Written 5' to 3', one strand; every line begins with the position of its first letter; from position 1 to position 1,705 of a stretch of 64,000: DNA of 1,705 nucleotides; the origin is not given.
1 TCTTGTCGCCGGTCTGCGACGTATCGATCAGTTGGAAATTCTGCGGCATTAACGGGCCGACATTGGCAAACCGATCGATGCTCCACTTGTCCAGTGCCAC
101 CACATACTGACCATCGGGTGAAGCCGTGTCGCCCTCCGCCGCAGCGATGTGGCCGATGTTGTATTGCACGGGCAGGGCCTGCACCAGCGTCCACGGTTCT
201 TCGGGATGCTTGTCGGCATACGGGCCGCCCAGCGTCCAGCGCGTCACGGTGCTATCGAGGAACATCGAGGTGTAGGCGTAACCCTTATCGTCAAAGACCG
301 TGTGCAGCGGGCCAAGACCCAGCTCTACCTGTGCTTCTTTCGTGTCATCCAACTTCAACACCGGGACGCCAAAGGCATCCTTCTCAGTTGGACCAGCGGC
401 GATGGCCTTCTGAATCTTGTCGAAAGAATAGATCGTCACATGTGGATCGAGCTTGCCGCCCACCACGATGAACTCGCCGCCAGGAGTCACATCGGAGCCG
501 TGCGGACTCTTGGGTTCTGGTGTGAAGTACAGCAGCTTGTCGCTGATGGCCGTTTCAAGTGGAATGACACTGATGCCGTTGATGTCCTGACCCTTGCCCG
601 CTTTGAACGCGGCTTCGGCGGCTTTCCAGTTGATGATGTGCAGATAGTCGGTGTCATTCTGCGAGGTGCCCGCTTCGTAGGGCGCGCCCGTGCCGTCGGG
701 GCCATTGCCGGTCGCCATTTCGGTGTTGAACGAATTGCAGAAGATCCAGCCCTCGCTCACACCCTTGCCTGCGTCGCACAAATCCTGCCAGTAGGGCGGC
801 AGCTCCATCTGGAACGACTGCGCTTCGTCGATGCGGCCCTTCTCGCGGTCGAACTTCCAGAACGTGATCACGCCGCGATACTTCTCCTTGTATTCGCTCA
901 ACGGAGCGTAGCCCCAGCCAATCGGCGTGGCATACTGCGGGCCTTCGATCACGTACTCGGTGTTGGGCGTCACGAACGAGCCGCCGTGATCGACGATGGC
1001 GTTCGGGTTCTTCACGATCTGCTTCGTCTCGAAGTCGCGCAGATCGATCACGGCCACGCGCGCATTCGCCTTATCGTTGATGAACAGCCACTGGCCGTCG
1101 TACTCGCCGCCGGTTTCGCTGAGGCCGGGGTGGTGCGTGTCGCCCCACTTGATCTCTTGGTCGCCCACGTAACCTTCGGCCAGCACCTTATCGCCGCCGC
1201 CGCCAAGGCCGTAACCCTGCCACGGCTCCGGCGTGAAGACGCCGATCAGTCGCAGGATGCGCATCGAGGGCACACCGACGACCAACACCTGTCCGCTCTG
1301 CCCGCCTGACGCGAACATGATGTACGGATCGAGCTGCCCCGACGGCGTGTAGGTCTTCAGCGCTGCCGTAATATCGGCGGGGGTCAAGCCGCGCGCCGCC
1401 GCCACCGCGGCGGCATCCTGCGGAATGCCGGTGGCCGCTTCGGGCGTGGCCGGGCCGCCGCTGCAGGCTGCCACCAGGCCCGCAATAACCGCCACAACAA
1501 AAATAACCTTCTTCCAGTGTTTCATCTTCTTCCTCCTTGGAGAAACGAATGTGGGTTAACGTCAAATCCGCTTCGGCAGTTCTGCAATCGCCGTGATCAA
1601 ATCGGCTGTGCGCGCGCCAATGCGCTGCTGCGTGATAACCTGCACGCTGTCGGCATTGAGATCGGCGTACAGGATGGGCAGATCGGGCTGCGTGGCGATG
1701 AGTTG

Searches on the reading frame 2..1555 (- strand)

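Call 45: search_protein_families(library=pfam, proteins=[window:2-1555:-], max_evalue=0.01)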
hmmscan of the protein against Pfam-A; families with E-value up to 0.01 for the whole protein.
window:2-1555:- (518 aa): 2 families
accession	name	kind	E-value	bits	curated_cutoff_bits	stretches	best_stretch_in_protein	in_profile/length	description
PF18764.7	nos_propeller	-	4e-21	75.1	30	1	461-514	2-55/71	Nitrous oxide reductase propeller repeat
PF10282.15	Lactonase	-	0.00088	19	21.7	0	350-442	144-220/344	Lactonase, 7-bladed beta-propeller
